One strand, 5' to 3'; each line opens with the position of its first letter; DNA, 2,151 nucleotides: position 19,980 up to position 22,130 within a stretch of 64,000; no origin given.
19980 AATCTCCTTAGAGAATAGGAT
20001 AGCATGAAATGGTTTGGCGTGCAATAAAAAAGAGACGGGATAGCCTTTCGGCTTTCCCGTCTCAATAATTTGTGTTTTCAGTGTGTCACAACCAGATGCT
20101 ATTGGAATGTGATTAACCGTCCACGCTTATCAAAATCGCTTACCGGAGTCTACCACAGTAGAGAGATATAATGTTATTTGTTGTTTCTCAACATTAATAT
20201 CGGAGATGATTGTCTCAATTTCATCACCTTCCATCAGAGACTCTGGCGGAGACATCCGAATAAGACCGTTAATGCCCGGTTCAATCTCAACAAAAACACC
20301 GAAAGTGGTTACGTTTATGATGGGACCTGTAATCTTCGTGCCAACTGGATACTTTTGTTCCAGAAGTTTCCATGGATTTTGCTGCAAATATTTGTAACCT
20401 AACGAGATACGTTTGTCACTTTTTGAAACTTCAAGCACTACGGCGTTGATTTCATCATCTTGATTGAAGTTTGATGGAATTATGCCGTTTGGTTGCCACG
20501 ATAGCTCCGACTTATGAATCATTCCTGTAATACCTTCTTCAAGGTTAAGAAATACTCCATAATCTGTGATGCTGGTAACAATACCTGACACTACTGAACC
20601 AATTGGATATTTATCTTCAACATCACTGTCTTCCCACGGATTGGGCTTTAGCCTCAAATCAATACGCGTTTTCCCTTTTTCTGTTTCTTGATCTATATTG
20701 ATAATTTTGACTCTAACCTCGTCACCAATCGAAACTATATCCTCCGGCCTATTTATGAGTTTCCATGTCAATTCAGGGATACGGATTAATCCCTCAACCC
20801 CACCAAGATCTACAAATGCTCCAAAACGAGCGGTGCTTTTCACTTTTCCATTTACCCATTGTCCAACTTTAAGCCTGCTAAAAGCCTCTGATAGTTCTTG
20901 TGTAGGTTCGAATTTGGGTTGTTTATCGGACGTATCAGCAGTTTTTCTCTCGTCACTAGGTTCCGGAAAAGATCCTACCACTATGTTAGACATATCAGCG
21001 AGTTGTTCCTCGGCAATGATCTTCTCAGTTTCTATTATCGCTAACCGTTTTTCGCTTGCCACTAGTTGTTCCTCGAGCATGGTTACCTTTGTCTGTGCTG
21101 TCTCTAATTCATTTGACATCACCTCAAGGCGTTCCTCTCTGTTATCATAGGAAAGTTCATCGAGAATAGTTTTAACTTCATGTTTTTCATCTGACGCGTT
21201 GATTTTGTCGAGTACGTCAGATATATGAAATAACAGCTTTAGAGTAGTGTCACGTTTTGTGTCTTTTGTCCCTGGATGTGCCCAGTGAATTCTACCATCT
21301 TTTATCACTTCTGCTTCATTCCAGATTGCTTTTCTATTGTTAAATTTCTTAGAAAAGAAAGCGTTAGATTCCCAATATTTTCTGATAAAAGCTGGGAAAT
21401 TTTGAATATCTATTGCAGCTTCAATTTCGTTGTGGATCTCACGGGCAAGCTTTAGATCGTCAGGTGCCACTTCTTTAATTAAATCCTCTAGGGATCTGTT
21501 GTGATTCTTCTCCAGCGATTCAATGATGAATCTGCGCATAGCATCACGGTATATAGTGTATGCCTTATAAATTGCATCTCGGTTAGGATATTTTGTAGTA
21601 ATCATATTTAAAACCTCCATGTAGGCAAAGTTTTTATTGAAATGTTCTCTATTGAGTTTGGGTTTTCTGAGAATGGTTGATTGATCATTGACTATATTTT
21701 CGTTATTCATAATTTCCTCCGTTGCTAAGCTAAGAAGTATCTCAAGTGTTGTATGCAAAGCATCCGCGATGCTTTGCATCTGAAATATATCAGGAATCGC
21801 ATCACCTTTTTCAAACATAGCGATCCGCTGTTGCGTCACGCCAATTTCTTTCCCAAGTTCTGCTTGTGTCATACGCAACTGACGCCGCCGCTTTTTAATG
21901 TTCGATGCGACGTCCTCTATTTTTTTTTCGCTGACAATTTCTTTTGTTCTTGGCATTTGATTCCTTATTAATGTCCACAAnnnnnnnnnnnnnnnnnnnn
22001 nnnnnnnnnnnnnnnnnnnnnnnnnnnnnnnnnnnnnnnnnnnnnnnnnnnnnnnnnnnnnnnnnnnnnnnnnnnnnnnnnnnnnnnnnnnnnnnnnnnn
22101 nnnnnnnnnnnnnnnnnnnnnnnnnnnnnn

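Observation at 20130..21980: Unusual protein architecture: XRE-HTH + helical HEPN-like domain + coiled coil + three S1 RNA-binding domains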

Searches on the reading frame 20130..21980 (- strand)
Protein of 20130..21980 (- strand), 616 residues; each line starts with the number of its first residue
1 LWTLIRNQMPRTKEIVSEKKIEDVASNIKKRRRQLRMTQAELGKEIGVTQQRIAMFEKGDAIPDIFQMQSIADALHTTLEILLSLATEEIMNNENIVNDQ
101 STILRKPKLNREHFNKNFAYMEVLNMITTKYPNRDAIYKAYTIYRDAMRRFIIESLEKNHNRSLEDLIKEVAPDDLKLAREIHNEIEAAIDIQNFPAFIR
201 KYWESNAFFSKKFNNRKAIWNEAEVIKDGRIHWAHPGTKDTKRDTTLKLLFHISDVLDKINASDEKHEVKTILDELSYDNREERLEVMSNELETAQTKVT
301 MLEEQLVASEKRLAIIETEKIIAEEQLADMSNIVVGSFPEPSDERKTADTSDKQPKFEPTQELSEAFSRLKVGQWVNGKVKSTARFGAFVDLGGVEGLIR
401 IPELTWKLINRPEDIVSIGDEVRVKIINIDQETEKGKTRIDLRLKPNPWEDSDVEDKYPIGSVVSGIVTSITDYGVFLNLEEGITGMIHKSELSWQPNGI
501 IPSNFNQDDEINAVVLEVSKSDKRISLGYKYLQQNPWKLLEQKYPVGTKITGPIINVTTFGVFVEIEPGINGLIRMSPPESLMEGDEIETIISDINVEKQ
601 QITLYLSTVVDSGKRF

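Call 3: search_protein_families(library=pfam, proteins=[window:20130-21980:-], max_evalue=0.01)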
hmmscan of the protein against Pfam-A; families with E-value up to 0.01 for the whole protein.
window:20130-21980:- (616 aa): 9 families
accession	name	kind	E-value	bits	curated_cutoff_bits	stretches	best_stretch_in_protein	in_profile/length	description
PF00575.29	S1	-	5e-42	142.6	22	3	370-434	2-67/74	S1 RNA binding domain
PF01381.28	HTH_3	-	2.1e-12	47.3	23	1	28-81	1-54/55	Helix-turn-helix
PF23459.1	S1_RRP5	-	2.4e-08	34.8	27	1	461-525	4-68/72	RRP5 S1 domain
PF13509.12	S1_2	-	2.6e-05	24.7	21.8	0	460-493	1-34/61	S1 domain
PF18731.6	HEPN_Swt1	-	7.1e-05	23.5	27.5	1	141-260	3-114/115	Swt1-like HEPN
PF13560.12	HTH_31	-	0.00017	22.2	27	1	29-80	7-59/64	Helix-turn-helix domain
PF12844.13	HTH_19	-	0.00072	19.9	30.2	1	27-73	3-49/64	Helix-turn-helix domain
PF22495.2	HTH_92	-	0.0039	16.9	27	1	30-64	2-36/45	RsaL-like HTH domain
PF00157.23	Pou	-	0.005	17.2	27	0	17-49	2-34/72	Pou domain - N-terminal to homeobox domain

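Call 4: search_protein_families(library=padloc, proteins=[window:20130-21980:-], max_evalue=0.01)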
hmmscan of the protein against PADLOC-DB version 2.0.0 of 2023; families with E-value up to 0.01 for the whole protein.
window:20130-21980:- (616 aa): 12 families
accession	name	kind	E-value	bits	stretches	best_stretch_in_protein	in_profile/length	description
PDLC03952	RmrA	-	3.5e-10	37.3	1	24-82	23-81/395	-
PDLC02926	HTH_VI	-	1.2e-08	33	1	26-89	4-67/92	-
PDLC03954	RmrA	-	1.6e-08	31.9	1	26-122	13-109/380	-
PDLC03949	RmrA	-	1.3e-06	25.6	1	28-92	7-71/363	-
PDLC04142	capH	-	1.1e-05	24.4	1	23-87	6-70/103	capH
PDLC03945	RmrA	-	1.8e-05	22.1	1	27-172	6-146/394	-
PDLC03951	RmrA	-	3.2e-05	21.1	1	28-97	13-81/400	-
PDLC04775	PDC-M69A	-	5.4e-05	21.7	1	21-93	5-77/113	-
PDLC03944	RmrA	-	5.9e-05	20.3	1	27-91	10-74/384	-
PDLC03947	RmrA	-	0.00013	18.9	1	23-83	11-71/383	-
PDLC03955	RmrA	-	0.00081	16.7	1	30-79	27-76/371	-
PDLC02275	AbiEi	-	0.0023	16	0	270-302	133-165/184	AbiEi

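Call 5: search_protein_families(library=ncbifam, proteins=[window:20130-21980:-], max_evalue=0.01)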
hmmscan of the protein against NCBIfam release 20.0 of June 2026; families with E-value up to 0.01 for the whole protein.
window:20130-21980:- (616 aa): 39 families (the best 25 are shown)
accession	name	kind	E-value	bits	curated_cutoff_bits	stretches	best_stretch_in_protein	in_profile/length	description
NF004952.0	PRK06299.1-2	equivalog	1.5e-76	257.9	524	1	364-604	210-458/580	30S ribosomal protein S1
TIGR00717.1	rpsA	equivalog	5.6e-68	229.7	577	1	360-606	175-429/516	30S ribosomal protein S1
NF005208.0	PRK06676.1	equivalog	2.8e-67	227.4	368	2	361-495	182-313/391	30S ribosomal protein S1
NF000907.0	PRK00087.1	equivalog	2.3e-66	224.4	624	2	359-496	465-599/671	bifunctional 4-hydroxy-3-methylbut-2-enyl diphosphate reductase/30S ribosomal protein S1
NF004953.0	PRK06299.1-3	equivalog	6.2e-66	222.9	720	1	364-604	205-453/580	30S ribosomal protein S1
NF004954.0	PRK06299.1-4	equivalog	3.4e-62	210.4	727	1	361-606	180-433/560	30S ribosomal protein S1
NF004955.0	PRK06299.1-5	equivalog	6.4e-62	209.6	878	1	364-607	190-441/566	30S ribosomal protein S1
NF004951.0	PRK06299.1-1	equivalog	5.5e-55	186.8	918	1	360-604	179-431/556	30S ribosomal protein S1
NF010379.0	PRK13806.1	equivalog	1.2e-51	175.9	648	1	361-605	191-447/491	30S ribosomal protein S1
NF005911.0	PRK07899.1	equivalog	5.7e-50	170.4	691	2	364-496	200-329/486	30S ribosomal protein S1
NF004956.0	PRK06299.1-6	equivalog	2.5e-47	161.7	711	1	345-606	261-522/554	30S ribosomal protein S1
NF005973.0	PRK08059.1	equivalog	3.3e-32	111.2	148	2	368-435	3-71/123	S1 domain-containing post-transcriptional regulator GSP13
NF040579.1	S1_dom_CvfD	subfamily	4.5e-32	110.6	117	3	458-536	1-79/113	CvfD/Ygs/GSP13 family RNA-binding post-transcriptional regulator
NF006363.0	PRK08582.1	equivalog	1.6e-26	93.1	171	3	370-433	3-67/140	S1 domain-containing RNA-binding protein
NF005639.0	PRK07400.1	equivalog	2.5e-25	89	460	2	367-438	191-260/318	30S ribosomal protein S1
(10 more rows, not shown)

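Call 9: find_homologous_proteins(query=window:20130-21980:-)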
Query window:20130-21980:- (616 aa): 6199 proteins with E <= 0.001 among 8000 candidates; the best 120 are listed.
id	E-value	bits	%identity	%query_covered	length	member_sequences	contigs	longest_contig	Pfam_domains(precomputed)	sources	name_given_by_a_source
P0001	0.0e+0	1340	100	99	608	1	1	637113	PF00575.30,PF23459.2,PF01381.29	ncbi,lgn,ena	-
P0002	0.0e+0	1092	82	99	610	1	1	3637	PF00575.30,PF23459.2,PF01381.29,PF13509.13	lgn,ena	-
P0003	3.0e-205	701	67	80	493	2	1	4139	PF00575.30,PF23459.2,PF13509.13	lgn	-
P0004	4.1e-196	671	65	80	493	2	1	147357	PF00575.30,PF23459.2,PF13509.13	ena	-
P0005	3.1e-189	649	64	80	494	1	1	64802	PF00575.30,PF23459.2,PF13509.13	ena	-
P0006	2.5e-187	642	65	76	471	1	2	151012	PF00575.30,PF23459.2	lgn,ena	-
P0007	1.8e-186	639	63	79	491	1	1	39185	PF00575.30,PF23459.2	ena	-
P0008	6.8e-185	634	63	80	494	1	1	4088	PF18731.7,PF00575.30,PF23459.2,PF13509.13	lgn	-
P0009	9.8e-174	597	58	80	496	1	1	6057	PF00575.30,PF23459.2,PF21710.4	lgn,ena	-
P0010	1.4e-170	587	59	78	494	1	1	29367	PF00575.30,PF23459.2,PF13509.13,PF21710.4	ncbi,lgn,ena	-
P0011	6.6e-167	575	56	79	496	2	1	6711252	PF00575.30,PF23459.2,PF21710.4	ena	-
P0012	4.2e-161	556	56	78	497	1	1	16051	PF00575.30,PF23459.2,PF21710.4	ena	-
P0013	2.5e-152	527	56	80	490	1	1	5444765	PF00575.30,PF23459.2,PF13509.13,PF21710.4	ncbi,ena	-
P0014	1.1e-148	515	58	70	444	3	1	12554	PF00575.30,PF23459.2,PF21710.4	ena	-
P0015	5.8e-146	506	55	80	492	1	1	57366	PF00575.30,PF23459.2,PF13509.13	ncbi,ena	-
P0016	3.8e-124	434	36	39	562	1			PF17092.12,PF00575.30,PF23459.2,PF21710.4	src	-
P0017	5.4e-124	433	52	69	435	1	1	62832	PF00575.30,PF23459.2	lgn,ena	-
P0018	1.6e-117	412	38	38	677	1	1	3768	PF17092.12,PF00575.30,PF23459.2,PF13509.13,PF21710.4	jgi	-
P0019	1.9e-115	405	46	78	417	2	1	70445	PF00575.30,PF23459.2,PF13509.13,PF21710.4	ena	-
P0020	1.0e-114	402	44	38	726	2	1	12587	PF17092.12,PF00575.30,PF23459.2,PF13509.13,PF21710.4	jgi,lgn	jgi:small subunit ribosomal protein S1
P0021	4.3e-114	400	37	39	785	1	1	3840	PF00575.30,PF23459.2,PF21710.4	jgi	jgi:small subunit ribosomal protein S1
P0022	6.7e-114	400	38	42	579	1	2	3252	PF17092.12,PF00575.30,PF23459.2,PF13509.13,PF24685.2,PF21710.4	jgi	-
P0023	2.4e-113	398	38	41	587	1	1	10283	PF17092.12,PF00575.30,PF23459.2,PF13509.13,PF24685.2,PF21710.4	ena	-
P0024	6.6e-111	390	40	40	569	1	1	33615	PF17092.12,PF00575.30,PF23459.2,PF13509.13,PF21710.4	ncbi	-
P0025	7.3e-111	390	40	40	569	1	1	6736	PF17092.12,PF00575.30,PF23459.2,PF13509.13,PF21710.4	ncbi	-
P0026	1.6e-109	385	36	40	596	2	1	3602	PF17092.12,PF00575.30,PF23459.2,PF13509.13,PF24685.2,PF21710.4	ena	-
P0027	3.9e-109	384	37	41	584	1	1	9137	PF17092.12,PF00575.30,PF23459.2,PF13509.13,PF24685.2,PF21710.4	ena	-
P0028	4.3e-109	384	37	41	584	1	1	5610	PF17092.12,PF00575.30,PF23459.2,PF13509.13,PF24685.2,PF21710.4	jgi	-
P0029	6.5e-109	383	38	38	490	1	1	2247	PF17092.12,PF00575.30,PF23459.2,PF13509.13,PF24685.2,PF21710.4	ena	-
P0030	1.8e-108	382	40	39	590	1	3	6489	PF17092.12,PF00575.30,PF23459.2,PF13509.13,PF10246.15,PF21710.4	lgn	-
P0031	3.1e-108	381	40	39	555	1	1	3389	PF00575.30,PF23459.2,PF13509.13,PF18614.8,PF24685.2,PF21710.4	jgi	-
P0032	4.0e-108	381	37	40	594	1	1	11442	PF17092.12,PF00575.30,PF23459.2,PF13509.13,PF21710.4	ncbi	-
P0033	4.3e-108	381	41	38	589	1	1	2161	PF17092.12,PF00575.30,PF23459.2,PF13509.13,PF21710.4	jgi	jgi:small subunit ribosomal protein S1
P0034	2.9e-106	375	40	34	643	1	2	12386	PF00575.30,PF23459.2,PF13509.13,PF24685.2,PF21710.4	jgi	-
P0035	3.7e-106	374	40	34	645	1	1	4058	PF00575.30,PF23459.2,PF13509.13,PF24685.2,PF21710.4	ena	-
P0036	5.9e-106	374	37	40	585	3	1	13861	PF17092.12,PF00575.30,PF23459.2,PF13509.13,PF21710.4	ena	-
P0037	1.6e-105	372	40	40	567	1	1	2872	PF17092.12,PF00575.30,PF23459.2,PF13509.13,PF21710.4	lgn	-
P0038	2.0e-105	372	38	41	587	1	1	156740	PF17092.12,PF00575.30,PF23459.2,PF13509.13,PF24685.2,PF21710.4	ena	-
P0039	2.6e-105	371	38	41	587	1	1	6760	PF17092.12,PF00575.30,PF23459.2,PF13509.13,PF24685.2,PF21710.4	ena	-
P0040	4.1e-105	371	38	41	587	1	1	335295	PF17092.12,PF00575.30,PF23459.2,PF13509.13,PF24685.2,PF21710.4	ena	-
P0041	8.9e-105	370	38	41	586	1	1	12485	PF17092.12,PF00575.30,PF23459.2,PF13509.13,PF24685.2,PF21710.4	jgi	-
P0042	9.4e-105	370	38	41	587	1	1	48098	PF17092.12,PF00575.30,PF23459.2,PF13509.13,PF24685.2,PF21710.4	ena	-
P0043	2.0e-104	369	40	40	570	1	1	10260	PF17092.12,PF00575.30,PF23459.2,PF13509.13,PF21710.4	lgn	-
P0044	2.8e-104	368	38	41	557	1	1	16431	PF17092.12,PF00575.30,PF23459.2,PF13509.13,PF24685.2,PF21710.4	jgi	jgi:small subunit ribosomal protein S1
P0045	5.8e-104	367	41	39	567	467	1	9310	PF17092.12,PF00575.30,PF23459.2,PF13509.13,PF21710.4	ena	-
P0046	9.7e-104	366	41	38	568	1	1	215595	PF17092.12,PF00575.30,PF23459.2,PF13509.13,PF18614.8,PF24685.2,PF21710.4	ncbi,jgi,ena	-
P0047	1.0e-103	366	35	39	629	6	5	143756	PF17092.12,PF00575.30,PF23459.2,PF21710.4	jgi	-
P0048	1.9e-103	365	39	40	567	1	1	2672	PF17092.12,PF00575.30,PF23459.2,PF13509.13,PF21710.4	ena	-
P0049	2.1e-103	365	41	38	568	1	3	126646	PF17092.12,PF24682.2,PF00575.30,PF23459.2,PF13509.13,PF18614.8,PF24685.2,PF21710.4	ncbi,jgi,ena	-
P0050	3.2e-103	365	41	40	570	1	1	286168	PF17092.12,PF00575.30,PF23459.2,PF13509.13,PF21710.4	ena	-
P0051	3.9e-103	364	40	40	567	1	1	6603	PF17092.12,PF00575.30,PF23459.2,PF13509.13,PF21710.4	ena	-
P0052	7.2e-103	363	44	37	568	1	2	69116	PF17092.12,PF24682.2,PF00575.30,PF23459.2,PF13509.13,PF18614.8,PF24685.2,PF21710.4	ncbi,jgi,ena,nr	ncbi:MAG: 30S ribosomal protein S1 [Thermodesulfobacteria bacterium]|nr:30S ribosomal protein S1 [Th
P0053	1.0e-102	363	41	39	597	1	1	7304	PF17092.12,PF03074.23,PF00575.30,PF23459.2,PF13509.13,PF21710.4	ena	-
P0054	1.6e-102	362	40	34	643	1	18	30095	PF00575.30,PF23459.2,PF13509.13,PF24685.2,PF21710.4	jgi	jgi:small subunit ribosomal protein S1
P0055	3.9e-102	361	42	39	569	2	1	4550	PF17092.12,PF00575.30,PF23459.2,PF13509.13,PF21710.4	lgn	-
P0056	8.1e-102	360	38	41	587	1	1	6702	PF17092.12,PF00575.30,PF23459.2,PF13509.13,PF24685.2,PF21710.4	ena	-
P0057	2.6e-101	358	36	39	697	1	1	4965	PF17092.12,PF00575.30,PF23459.2,PF13509.13,PF21710.4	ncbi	-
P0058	6.0e-101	357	40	38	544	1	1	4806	PF03074.23,PF00575.30,PF23459.2,PF13509.13,PF21710.4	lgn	-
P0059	1.0e-100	356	39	38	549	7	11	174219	PF17092.12,PF00575.30,PF23459.2,PF13509.13,PF21710.4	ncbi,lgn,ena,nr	ncbi:MAG: 30S ribosomal protein S1 [Nitrospirota bacterium]|nr:30S ribosomal protein S1 [Nitrospirot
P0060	5.4e-99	351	41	39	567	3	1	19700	PF00575.30,PF23459.2,PF13509.13,PF21710.4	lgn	-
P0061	5.5e-99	351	39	43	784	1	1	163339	PF17092.12,PF00575.30,PF23459.2,PF13509.13,PF18614.8,PF25522.2,PF24685.2,PF21710.4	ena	-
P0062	5.0e-98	347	39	39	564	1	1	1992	PF17092.12,PF00575.30,PF23459.2,PF13509.13,PF18614.8,PF21710.4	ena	-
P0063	6.1e-98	347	36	39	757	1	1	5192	PF00575.30,PF23459.2,PF21710.4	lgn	-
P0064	3.7e-97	345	41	39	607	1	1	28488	PF17092.12,PF03074.23,PF00575.30,PF23459.2,PF13509.13,PF21710.4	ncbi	-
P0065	9.2e-96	340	47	40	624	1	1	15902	PF17092.12,PF00575.30,PF23459.2,PF13509.13,PF21710.4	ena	-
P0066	1.5e-95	339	47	40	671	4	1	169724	PF17092.12,PF00575.30,PF23459.2,PF13509.13,PF21710.4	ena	-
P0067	2.1e-95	339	36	40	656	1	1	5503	PF17092.12,PF00575.30,PF23459.2,PF21710.4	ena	-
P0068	5.6e-95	337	41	40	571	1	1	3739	PF17092.12,PF03074.23,PF00575.30,PF23459.2,PF13509.13,PF21710.4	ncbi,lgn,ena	-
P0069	8.0e-95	337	39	39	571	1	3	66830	PF17092.12,PF00575.30,PF23459.2,PF13509.13,PF21710.4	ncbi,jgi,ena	-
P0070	1.6e-94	336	37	42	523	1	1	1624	PF17092.12,PF00575.30,PF23459.2,PF13509.13,PF25522.2,PF02599.22,PF21710.4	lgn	-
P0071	3.1e-94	335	40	39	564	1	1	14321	PF17092.12,PF00575.30,PF23459.2,PF13509.13,PF18614.8,PF21710.4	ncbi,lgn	-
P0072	2.0e-93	332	35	43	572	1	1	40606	PF03074.23,PF00575.30,PF23459.2,PF21710.4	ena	-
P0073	2.1e-93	332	37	39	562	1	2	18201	PF17092.12,PF00575.30,PF23459.2,PF13509.13,PF21710.4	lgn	-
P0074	2.5e-93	332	41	43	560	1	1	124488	PF17092.12,PF21543.4,PF03074.23,PF00575.30,PF23459.2,PF13509.13,PF24685.2,PF21710.4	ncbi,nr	ncbi:MAG: 30S ribosomal protein S1 [Chthoniobacterales bacterium]|nr:30S ribosomal protein S1 [Chtho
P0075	2.8e-92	328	39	39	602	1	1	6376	PF17092.12,PF00575.30,PF23459.2,PF13509.13,PF21710.4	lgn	-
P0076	6.2e-92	327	39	39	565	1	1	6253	PF17092.12,PF00575.30,PF23459.2,PF13509.13,PF21710.4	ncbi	-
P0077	1.3e-91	326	56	34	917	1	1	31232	PF00575.30,PF23459.2,PF13509.13,PF21710.4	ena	-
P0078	3.5e-91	325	42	39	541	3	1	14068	PF00575.30,PF23459.2,PF13509.13,PF24685.2,PF21710.4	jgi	jgi:small subunit ribosomal protein S1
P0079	3.5e-91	325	38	39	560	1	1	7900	PF17092.12,PF00575.30,PF23459.2,PF13509.13,PF21710.4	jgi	-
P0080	7.6e-91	324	53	39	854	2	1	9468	PF17092.12,PF00575.30,PF23459.2,PF13509.13,PF21710.4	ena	-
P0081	8.8e-91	324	50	40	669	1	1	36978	PF17092.12,PF03074.23,PF00575.30,PF23459.2,PF13509.13,PF21710.4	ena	-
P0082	9.2e-91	323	37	40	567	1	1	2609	PF17092.12,PF03074.23,PF00575.30,PF23459.2,PF21710.4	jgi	jgi:small subunit ribosomal protein S1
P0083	1.1e-90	323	39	40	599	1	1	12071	PF17092.12,PF00575.30,PF23459.2,PF13509.13,PF21710.4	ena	-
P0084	1.9e-90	322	36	39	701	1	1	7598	PF17092.12,PF00575.30,PF23459.2,PF21710.4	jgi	jgi:small subunit ribosomal protein S1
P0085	1.9e-90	322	57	35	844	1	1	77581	PF00575.30,PF23459.2,PF13509.13,PF21710.4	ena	-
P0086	6.8e-90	321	52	38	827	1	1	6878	PF17092.12,PF00575.30,PF23459.2,PF13509.13,PF21710.4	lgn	-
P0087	7.8e-90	320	42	39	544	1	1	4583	PF17092.12,PF00575.30,PF23459.2,PF13509.13,PF24685.2,PF21710.4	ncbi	ncbi:MAG: 30S ribosomal protein S1, partial [Nitrospinota bacterium]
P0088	9.4e-90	320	52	39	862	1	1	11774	PF17092.12,PF00575.30,PF23459.2,PF13509.13,PF20854.2,PF21710.4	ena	-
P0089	1.1e-89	320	57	35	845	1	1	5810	PF00575.30,PF23459.2,PF13509.13,PF21710.4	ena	-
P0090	1.5e-89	319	36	43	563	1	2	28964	PF17092.12,PF21543.4,PF03074.23,PF00575.30,PF23459.2,PF13509.13,PF24685.2,PF21710.4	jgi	-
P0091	1.8e-89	319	48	41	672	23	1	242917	PF17092.12,PF00575.30,PF23459.2,PF13509.13,PF21710.4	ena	-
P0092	2.2e-89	319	52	38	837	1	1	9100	PF03074.23,PF00575.30,PF23459.2,PF13509.13,PF21710.4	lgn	-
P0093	2.2e-89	319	40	39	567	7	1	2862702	PF17092.12,PF00575.30,PF23459.2,PF13509.13,PF21710.4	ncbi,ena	-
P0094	2.2e-89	319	57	35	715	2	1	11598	PF17092.12,PF03074.23,PF00575.30,PF23459.2,PF13509.13,PF21710.4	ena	-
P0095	2.9e-89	319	40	39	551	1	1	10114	PF17092.12,PF00575.30,PF23459.2,PF13509.13,PF21710.4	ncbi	-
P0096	3.3e-89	318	43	39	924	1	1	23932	PF17092.12,PF00575.30,PF23459.2,PF13509.13,PF21710.4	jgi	jgi:small subunit ribosomal protein S1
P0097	4.6e-89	318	35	41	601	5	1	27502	PF17092.12,PF00575.30,PF23459.2,PF13509.13,PF21710.4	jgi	jgi:small subunit ribosomal protein S1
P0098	5.3e-89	318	56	35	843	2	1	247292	PF17092.12,PF00575.30,PF23459.2,PF21710.4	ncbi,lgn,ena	-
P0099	5.7e-89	318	42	40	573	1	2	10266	PF17092.12,PF00575.30,PF23459.2,PF13509.13,PF21710.4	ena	-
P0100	6.0e-89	317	38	43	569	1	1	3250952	PF17092.12,PF00575.30,PF23459.2,PF13509.13,PF21710.4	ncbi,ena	-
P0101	6.2e-89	317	57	35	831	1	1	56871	PF17092.12,PF00575.30,PF23459.2,PF13509.13,PF21710.4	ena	-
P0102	6.7e-89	317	57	34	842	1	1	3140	PF00575.30,PF23459.2,PF13509.13,PF21710.4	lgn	-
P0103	1.0e-88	317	38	39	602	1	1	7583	PF17092.12,PF00575.30,PF23459.2,PF13509.13,PF21710.4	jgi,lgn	-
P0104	1.0e-88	317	52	38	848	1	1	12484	PF03074.23,PF00575.30,PF23459.2,PF13509.13,PF21710.4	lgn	-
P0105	1.4e-88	316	37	40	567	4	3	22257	PF17092.12,PF03074.23,PF00575.30,PF23459.2,PF21710.4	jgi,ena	-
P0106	1.4e-88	316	56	35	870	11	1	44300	PF17092.12,PF00575.30,PF23459.2,PF13509.13,PF21710.4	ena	-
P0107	1.6e-88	316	56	35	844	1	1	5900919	PF00575.30,PF23459.2,PF13509.13,PF21710.4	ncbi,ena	-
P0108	1.6e-88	316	38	40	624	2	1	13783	PF17092.12,PF03074.23,PF00575.30,PF23459.2,PF24685.2,PF21710.4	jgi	jgi:small subunit ribosomal protein S1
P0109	1.8e-88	316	37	40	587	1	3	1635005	PF17092.12,PF00575.30,PF23459.2,PF13509.13,PF21710.4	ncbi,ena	-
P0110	1.8e-88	316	56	35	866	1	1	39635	PF00575.30,PF23459.2,PF13509.13,PF21710.4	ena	-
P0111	2.2e-88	316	56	34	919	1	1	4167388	PF00575.30,PF23459.2,PF13509.13,PF21710.4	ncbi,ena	-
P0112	2.8e-88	315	40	40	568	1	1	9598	PF00575.30,PF23459.2,PF13509.13,PF21710.4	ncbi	-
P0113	2.9e-88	315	40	40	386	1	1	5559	PF17092.12,PF00575.30,PF23459.2,PF13509.13,PF21710.4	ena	-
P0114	3.8e-88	315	56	35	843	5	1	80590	PF17092.12,PF00575.30,PF23459.2,PF13509.13,PF21710.4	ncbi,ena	-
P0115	4.0e-88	315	40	40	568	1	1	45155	PF00575.30,PF23459.2,PF13509.13,PF21710.4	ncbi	-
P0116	6.4e-88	314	39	39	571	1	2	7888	PF17092.12,PF00575.30,PF23459.2,PF13509.13,PF21710.4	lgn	-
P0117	7.3e-88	314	40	40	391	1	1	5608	PF17092.12,PF00575.30,PF23459.2,PF13509.13,PF21710.4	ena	-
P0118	9.9e-88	313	43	40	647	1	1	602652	PF17092.12,PF00575.30,PF23459.2,PF13509.13,PF21710.4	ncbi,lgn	-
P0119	1.0e-87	313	46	41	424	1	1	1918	PF17092.12,PF00575.30,PF23459.2,PF13509.13,PF21710.4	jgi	-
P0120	1.2e-87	313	40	40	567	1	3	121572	PF17092.12,PF00575.30,PF23459.2,PF13509.13,PF24685.2,PF21710.4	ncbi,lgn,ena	-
